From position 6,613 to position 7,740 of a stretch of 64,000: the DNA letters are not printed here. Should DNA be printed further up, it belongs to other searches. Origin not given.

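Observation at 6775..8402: Tandem duplicated lipoproteins with eukaryote-like GGYGG/RGG low-complexity tails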

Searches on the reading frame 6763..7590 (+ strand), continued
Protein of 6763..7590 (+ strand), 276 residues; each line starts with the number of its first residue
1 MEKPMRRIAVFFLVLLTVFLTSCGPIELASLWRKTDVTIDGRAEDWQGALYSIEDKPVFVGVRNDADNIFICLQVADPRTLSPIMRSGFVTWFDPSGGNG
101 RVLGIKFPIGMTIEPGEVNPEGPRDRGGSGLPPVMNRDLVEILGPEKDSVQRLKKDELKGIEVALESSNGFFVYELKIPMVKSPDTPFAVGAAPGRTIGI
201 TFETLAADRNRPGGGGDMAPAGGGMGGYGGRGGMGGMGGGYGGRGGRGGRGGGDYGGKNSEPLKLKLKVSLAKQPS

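Call 37: find_related_loci(query=A2, collection=genome_contigs, flank=6000)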
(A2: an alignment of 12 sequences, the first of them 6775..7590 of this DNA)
Query A2 (272 aa) in genome_contigs; peptide patterns used: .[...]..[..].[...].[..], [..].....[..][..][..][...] (x = any residue, [..] = any of these).
145 stretches matched a pattern; 112 encode a relative of the query (tblastn E <= 1e-3); the best 80 are kept; 80 distinct loci.
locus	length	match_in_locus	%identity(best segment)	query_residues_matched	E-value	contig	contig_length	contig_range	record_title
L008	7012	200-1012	69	1-270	2e-106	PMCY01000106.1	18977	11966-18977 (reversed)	MAG: Candidatus Aminicenantes bacterium isolate fen_333 73.20120700_E2X.90_contig_12060, whole genome shotgun sequence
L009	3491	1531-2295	40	1-270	3e-54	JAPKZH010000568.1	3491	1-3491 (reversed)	MAG: Candidatus Aminicenantes bacterium isolate LacPavin_0920_SED5_MAG_55_12 LacPavin_0920_SED5_scaffold_107445, whole g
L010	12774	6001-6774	42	1-270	2e-52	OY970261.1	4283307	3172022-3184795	MAG: Candidatus Aminicenantes bacterium isolate MFD04408.bin.1.29 genome assembly, chromosome: 1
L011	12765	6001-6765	39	1-270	2e-52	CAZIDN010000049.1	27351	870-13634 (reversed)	MAG TPA_asm: uncultured Eubacteriales bacterium isolate binchicken_co376_288 genome assembly, contig: NODE_1486_length_2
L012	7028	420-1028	41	1-200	6e-49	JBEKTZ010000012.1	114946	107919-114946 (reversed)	MAG: Candidatus Aminicenantales bacterium isolate SPRUCE 56 SPRUCE_56_12, whole genome shotgun sequence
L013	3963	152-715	40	18-200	5e-45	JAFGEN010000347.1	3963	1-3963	MAG: Candidatus Aminicenantes bacterium isolate Zod_Metabat.1233 k87_10450067, whole genome shotgun sequence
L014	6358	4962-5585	38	8-207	7e-42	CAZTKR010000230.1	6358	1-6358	MAG TPA_asm: uncultured bacterium isolate binchicken_co334_18 genome assembly, contig: NODE_24242_length_6358_cov_4.3983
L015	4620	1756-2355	38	3-200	4e-41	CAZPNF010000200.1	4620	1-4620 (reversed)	MAG TPA_asm: uncultured bacterium isolate binchicken_co262_332 genome assembly, contig: NODE_22181_length_4620_cov_3.350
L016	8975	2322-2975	38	3-205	3e-41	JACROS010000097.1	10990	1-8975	MAG: Candidatus Omnitrophota bacterium isolate NC_groundwater_1967_Pr3_S-0.2um_38_3 scaffold_710842, whole genome shotgu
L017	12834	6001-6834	35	6-268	6e-39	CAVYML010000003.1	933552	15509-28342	MAG: Ignavibacteriota bacterium isolate MFD01231.bin.1.4 genome assembly, contig: contig_12174, whole genome shotgun seq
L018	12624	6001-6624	38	4-207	3e-39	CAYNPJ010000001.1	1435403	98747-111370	MAG TPA_asm: uncultured Ignavibacteria bacterium isolate binchicken_co107_133 genome assembly, contig: NODE_1_length_143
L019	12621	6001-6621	39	1-199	3e-39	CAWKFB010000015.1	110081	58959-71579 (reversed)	MAG: Candidatus Aminicenantes bacterium isolate MFD05942.bin.2.60 genome assembly, contig: contig_47912, whole genome sh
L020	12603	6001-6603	34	5-198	6e-39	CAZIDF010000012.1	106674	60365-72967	MAG TPA_asm: uncultured Eubacteriales bacterium isolate SRP185410_co2_332 genome assembly, contig: NODE_111_length_10667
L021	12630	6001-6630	34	6-209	2e-38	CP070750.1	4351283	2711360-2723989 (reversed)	MAG: Candidatus Aminicenantes bacterium isolate bin34 chromosome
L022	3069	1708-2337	33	5-208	4e-38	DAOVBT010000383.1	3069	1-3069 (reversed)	MAG TPA_asm: Candidatus Aminicenantes bacterium isolate CSMAG_1012 CSMAG_1012_k141_2344144_length_3069_cov_4.9699, whole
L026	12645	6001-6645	37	2-205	4e-37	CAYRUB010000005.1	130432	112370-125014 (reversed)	MAG TPA_asm: uncultured Planctomycetales bacterium isolate binchicken_co220_28 genome assembly, contig: NODE_37_length_1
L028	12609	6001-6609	36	5-207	1e-36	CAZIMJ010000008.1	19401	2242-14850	MAG TPA_asm: uncultured Eubacteriales bacterium isolate SRP185410_co1_364 genome assembly, contig: k141_1758049, whole g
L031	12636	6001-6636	36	4-200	4e-35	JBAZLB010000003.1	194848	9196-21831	MAG: Candidatus Omnitrophota bacterium isolate SO_2017_LW4_158 scaffold_218_c1_LW137-91_2017, whole genome shotgun seque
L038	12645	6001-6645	35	9-214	5e-34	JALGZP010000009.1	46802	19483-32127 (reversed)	MAG: bacterium isolate M3-30_Bin_374 M3-30_Bin_374_scaffold_924, whole genome shotgun sequence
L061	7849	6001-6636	35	1-200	5e-29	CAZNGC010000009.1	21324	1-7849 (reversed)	MAG TPA_asm: uncultured Planctomycetales bacterium isolate SRP167436_co1_192 genome assembly, contig: NODE_3811_length_2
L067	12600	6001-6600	34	9-200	2e-28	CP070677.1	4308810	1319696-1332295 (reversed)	MAG: Candidatus Latescibacterota bacterium isolate bin70 chromosome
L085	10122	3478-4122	32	3-207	2e-24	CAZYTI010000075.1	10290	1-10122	MAG TPA_asm: uncultured bacterium isolate binchicken_co97_67 genome assembly, contig: NODE_25268_length_10290_cov_3.9297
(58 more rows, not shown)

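Call 44: search_protein_families(library=pfam, alignment_id=A3, max_evalue=0.001)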
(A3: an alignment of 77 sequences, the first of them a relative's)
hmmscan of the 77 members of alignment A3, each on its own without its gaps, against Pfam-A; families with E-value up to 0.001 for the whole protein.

A. member 1, L001:2994-5732:+ (913 aa): 6 families
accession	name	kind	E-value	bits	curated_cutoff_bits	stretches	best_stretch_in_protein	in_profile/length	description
PF00069.31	Pkinase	-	2.1e-46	158.9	31.7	1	16-291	1-252/263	Protein kinase domain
PF07714.23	PK_Tyr_Ser-Thr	-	1.7e-34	119.7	23.1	1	18-290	3-248/258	Protein tyrosine and serine/threonine kinase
PF07676.18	PD40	-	1.4e-26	92.2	20.9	1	763-797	3-38/38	WD40-like Beta Propeller Repeat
PF01636.29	APH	-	5.5e-06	26.7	23.2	0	132-175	144-197/239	Phosphotransferase enzyme family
PF00930.27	DPPIV_N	-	5.7e-05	22.4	22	0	585-678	5-82/354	Dipeptidyl peptidase IV (DPP IV) N-terminal region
PF03109.22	ABC1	-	0.00011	21.9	22.9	0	140-179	179-218/244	ABC1 atypical kinase-like domain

B. families by the number of members that match (of 77 scanned): 109 families (the first 25 are shown)
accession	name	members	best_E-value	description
PF07813.17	LTXXQ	11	2.1e-15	LTXXQ motif family protein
PF13801.11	Metal_resist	10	4.8e-17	Heavy-metal resistance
PF00005.33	ABC_tran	6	5e-34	ABC transporter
PF00072.30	Response_reg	6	5e-16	Response regulator receiver domain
PF13304.12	AAA_21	6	2.1e-08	AAA domain, putative AbiEii toxin, Type IV TA system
PF02463.25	SMC_N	6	1.4e-07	RecF/RecN/SMC N terminal domain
PF02867.20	Ribonuc_red_lgC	5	5.6e-126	Ribonucleotide reductase, barrel domain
PF12704.14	MacB_PCD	5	1.2e-51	MacB-like periplasmic core domain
PF02687.27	FtsX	5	3.8e-21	FtsX-like permease C-terminal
PF00317.26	Ribonuc_red_lgN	3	6.8e-24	Ribonucleotide reductase, all-alpha domain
PF12637.14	TSCPD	3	1.3e-22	TSCPD domain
PF01040.23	UbiA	2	3.5e-55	UbiA prenyltransferase family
PF00534.26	Glycos_transf_1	2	4.9e-48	Glycosyl transferases group 1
PF13692.12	Glyco_trans_1_4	2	1.5e-42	Glycosyl transferases group 1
PF00291.31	PALP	2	6.7e-23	Pyridoxal-phosphate dependent enzyme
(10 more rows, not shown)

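Call 52: fold_search(model_id=the predicted structure, library=pdb)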
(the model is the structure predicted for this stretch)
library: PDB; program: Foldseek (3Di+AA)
matches with E <= 10: 627; with E <= 0.001: 8
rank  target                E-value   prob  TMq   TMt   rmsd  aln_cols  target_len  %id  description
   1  7nwo                  4.9e-06  1.00  0.33  0.44  10.1       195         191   12  A carbohydrate binding module family 9 (CBM9) from Caldicellulosiruptor kristjanssonii in complex with glucose (released 2021-07-07)
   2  7nwn                  6.2e-06  1.00  0.32  0.42   9.7       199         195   12  A carbohydrate binding module family 9 (CBM9) from Caldicellulsiruptor kristjanssonii (released 2021-07-07)
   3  1i82_A                1.4e-05  1.00  0.32  0.44   9.9       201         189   14  FAMILY 9 CARBOHYDRATE-BINDING MODULE FROM THERMOTOGA MARITIMA XYLANASE 10A WITH CELLOBIOSE (released 2001-06-13)
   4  7b04_O                2.0e-05  1.00  0.38  0.36   8.6       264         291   11  Structure of Nitrite oxidoreductase (Nxr) from the anammox bacterium Kuenenia stuttgartiensis. (released 2021-07-14)
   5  2ivf_C                2.1e-05  1.00  0.35  0.43   9.8       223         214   12  Ethylbenzene dehydrogenase from Aromatoleum aromaticum (released 2006-09-14)
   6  7b04_C                2.8e-05  1.00  0.45  0.43   8.3       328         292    9  Structure of Nitrite oxidoreductase (Nxr) from the anammox bacterium Kuenenia stuttgartiensis. (released 2021-07-14)
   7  4jpq_A                2.8e-05  1.00  0.35  0.41   7.0       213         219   15  Crystal structure of a putative carbohydrate-binding protein (BACUNI_03838) from Bacteroides uniformis ATCC 8492 at 2. (released 2013-04-17)
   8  4jpq_B                5.8e-05  1.00  0.36  0.43   6.8       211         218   13  Crystal structure of a putative carbohydrate-binding protein (BACUNI_03838) from Bacteroides uniformis ATCC 8492 at 2. (released 2013-04-17)
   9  7uww_B                7.3e-03  0.99  0.34  0.16  11.2       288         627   10  Sas6 with alpha-cyclodextrin (released 2023-06-14)
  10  7uww_A                7.3e-03  0.99  0.35  0.17  10.1       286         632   11  Sas6 with alpha-cyclodextrin (released 2023-06-14)
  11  7uwv_A                1.5e-02  0.97  0.34  0.19  11.7       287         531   10  CBM74 from Ruminococcus bromii Sas6 with maltodecaose (released 2023-06-14)
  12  7uwu_B                1.8e-02  0.98  0.36  0.18  10.2       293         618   11  Starch adherence system protein 6 (Sas6) (released 2023-06-14)
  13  5wtb_A                2.8e-02  0.25  0.18  0.16  16.2       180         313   13  Complex Structure of Staphylococcus aureus SdrE with human complement factor H (released 2017-07-19)
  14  7lrt_F                4.2e-02  0.41  0.16  0.29  13.9       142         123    6  Cryo-EM structure of SARS-CoV-2 spike in complex with neutralizing antibody A23-58.1 that targets the receptor-binding (released 2021-07-14)
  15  5grj_A                4.4e-02  0.10  0.11  0.14  23.6       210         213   10  Crystal structure of human PD-L1 with monoclonal antibody avelumab (released 2016-11-02)
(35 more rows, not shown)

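Call 60: search_protein_families(library=pfam, proteins=[P0072, L038:3619-4173:+, L038:4607-4996:+, L038:5136-5846:+, L028:5238-5774:+, L085:2332-3264:+, L015:577-1104:+, L067:5397-5942:+, L061:4948-5475:+, L085:1243-1689:+], max_evalue=0.01)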
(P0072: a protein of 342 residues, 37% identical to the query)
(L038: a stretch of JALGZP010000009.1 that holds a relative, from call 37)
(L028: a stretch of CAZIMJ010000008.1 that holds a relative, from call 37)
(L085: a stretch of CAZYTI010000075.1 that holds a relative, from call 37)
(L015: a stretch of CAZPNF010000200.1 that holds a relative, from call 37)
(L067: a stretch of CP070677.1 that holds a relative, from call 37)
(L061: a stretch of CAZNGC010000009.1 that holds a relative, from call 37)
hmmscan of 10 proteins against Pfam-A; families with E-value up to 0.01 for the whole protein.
P0072 (342 aa): 0 families

L038:3619-4173:+ (185 aa): 6 families
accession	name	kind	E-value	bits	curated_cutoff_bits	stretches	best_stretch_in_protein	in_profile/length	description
PF04542.20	Sigma70_r2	-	3.5e-17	62.4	24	1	26-93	1-70/71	Sigma-70 region 2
PF08281.18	Sigma70_r4_2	-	9.7e-13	48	25.7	1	124-175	3-54/54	Sigma-70, region 4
PF04545.22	Sigma70_r4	-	1.7e-10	40.7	24.1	1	129-177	2-50/50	Sigma-70, region 4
PF07638.17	Sigma70_ECF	-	0.0001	22.7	21.1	1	11-179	7-183/185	ECF sigma factor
PF12645.13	HTH_16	-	0.00032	21.2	22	1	11-67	3-65/65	Helix-turn-helix domain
PF13384.12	HTH_23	-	0.00089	19.4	24.6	1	140-170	10-40/50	Homeodomain-like domain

L038:4607-4996:+ (130 aa): 0 families

L038:5136-5846:+ (237 aa): 28 families (the best 25 are shown)
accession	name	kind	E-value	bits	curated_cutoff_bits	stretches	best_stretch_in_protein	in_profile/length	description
PF13801.11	Metal_resist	-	1.8e-09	38.3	29.2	1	12-82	3-76/125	Heavy-metal resistance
PF16469.10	NPA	-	2.9e-06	28.4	27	0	43-83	9-45/123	Nematode polyprotein allergen ABA-1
PF10440.15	WIYLD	-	1.1e-05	25.6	27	0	177-202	12-37/61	Ubiquitin-binding WIYLD domain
PF20184.3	DUF6547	-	1.8e-05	25.5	27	0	43-69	42-68/117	Family of unknown function (DUF6547)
PF12244.13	DUF3606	-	2.5e-05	24.4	24.3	0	118-138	21-41/54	Protein of unknown function (DUF3606)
PF22448.1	RepB_primase_C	-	6.3e-05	23.2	26.1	0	177-195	11-29/54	RepB DNA-primase C-terminal helical domain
PF06207.16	DUF1002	-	0.00011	22.4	26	0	166-208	148-191/220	Protein of unknown function (DUF1002)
PF00557.29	Peptidase_M24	-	0.00016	22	23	0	114-154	115-156/208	Metallopeptidase family M24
PF24625.1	DUF7626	-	0.00016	21.8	27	0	117-138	7-28/55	Domain of unknown function (DUF7626)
PF04255.20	DUF433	-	0.00023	21.3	23.6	0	118-135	23-40/56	Protein of unknown function (DUF433)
PF20894.2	Tsp36_N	-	0.00035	20.9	25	0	167-190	36-59/78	Small heat shock protein Tsp36, N-terminal domain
PF08535.16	KorB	-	0.00042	20.6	22.3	0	42-80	51-85/89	KorB domain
PF18844.6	baeRF_family2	-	0.00053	20.6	26.9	0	44-84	90-130/149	Bacterial archaeo-eukaryotic release factor family 2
PF20533.3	DUF6748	-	0.00057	20.1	27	0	51-102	131-180/196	Domain of unknown function (DUF6748)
PF25296.1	Decapeptide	-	0.0006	20.1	45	0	176-193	43-60/74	Decapeptide repeat region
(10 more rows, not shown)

L028:5238-5774:+ (179 aa): 2 families
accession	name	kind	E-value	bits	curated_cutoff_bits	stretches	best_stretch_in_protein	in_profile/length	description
PF07813.17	LTXXQ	-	1.1e-05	26.5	24.3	1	51-143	10-98/100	LTXXQ motif family protein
PF13801.11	Metal_resist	-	0.00022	21.8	29.2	1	12-119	6-104/125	Heavy-metal resistance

L085:2332-3264:+ (311 aa): 11 families
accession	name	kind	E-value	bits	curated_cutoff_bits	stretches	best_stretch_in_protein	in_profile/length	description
PF13860.13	FlgD_ig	-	2.5e-11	43.8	27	1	239-300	15-77/79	FlgD Ig-like domain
PF13801.11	Metal_resist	-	3.5e-08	34.1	29.2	2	146-197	26-78/125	Heavy-metal resistance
PF18962.6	Por_Secre_tail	-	9.5e-06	26.3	27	1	229-304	3-70/75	Secretion system C-terminal sorting domain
PF13585.12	CHU_C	-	0.00011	22.6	27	1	242-300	23-75/86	CHU_C Type IX secretion signal domain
PF17770.6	RNase_J_C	-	0.00013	23.3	23.8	0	101-146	45-91/102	Ribonuclease J C-terminal domain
PF07813.17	LTXXQ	-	0.00052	21.1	24.3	1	41-77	7-43/100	LTXXQ motif family protein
PF06207.16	DUF1002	-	0.0017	18.4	26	0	177-209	162-195/220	Protein of unknown function (DUF1002)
PF09304.16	Cortex-I_coil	-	0.0029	18.2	60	0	48-84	34-69/107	Cortexillin coiled-coil region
PF01145.31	Band_7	-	0.0033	18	23.6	0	113-142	107-136/176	SPFH domain / Band 7 family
PF06518.16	DUF1104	-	0.0048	17.6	25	0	99-140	44-83/92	Protein of unknown function (DUF1104)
PF19803.4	DUF6286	-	0.0055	17.6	35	0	61-92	71-102/108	Family of unknown function (DUF6286)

L015:577-1104:+ (176 aa): 2 families
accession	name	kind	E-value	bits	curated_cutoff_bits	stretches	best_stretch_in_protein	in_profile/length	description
PF13801.11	Metal_resist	-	4.8e-17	62.7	29.2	1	12-137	1-124/125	Heavy-metal resistance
PF07813.17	LTXXQ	-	1.3e-07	32.7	24.3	1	50-142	10-99/100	LTXXQ motif family protein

L067:5397-5942:+ (182 aa): 1 family
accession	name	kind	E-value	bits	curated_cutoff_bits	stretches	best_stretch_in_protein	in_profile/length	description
PF13801.11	Metal_resist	-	8.7e-09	36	29.2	1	51-141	33-123/125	Heavy-metal resistance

L061:4948-5475:+ (176 aa): 1 family
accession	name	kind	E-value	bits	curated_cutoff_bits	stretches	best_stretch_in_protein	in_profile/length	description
PF13490.11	zf-HC2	-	8.1e-11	42.2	22.2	1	34-68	1-35/35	Putative zinc-finger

L085:1243-1689:+ (149 aa): 2 families
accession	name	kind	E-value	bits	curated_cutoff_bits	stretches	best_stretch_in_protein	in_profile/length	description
PF13801.11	Metal_resist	-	6.4e-05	23.6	29.2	1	15-85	4-70/125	Heavy-metal resistance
PF07813.17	LTXXQ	-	0.00051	21.1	24.3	0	73-107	63-97/100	LTXXQ motif family protein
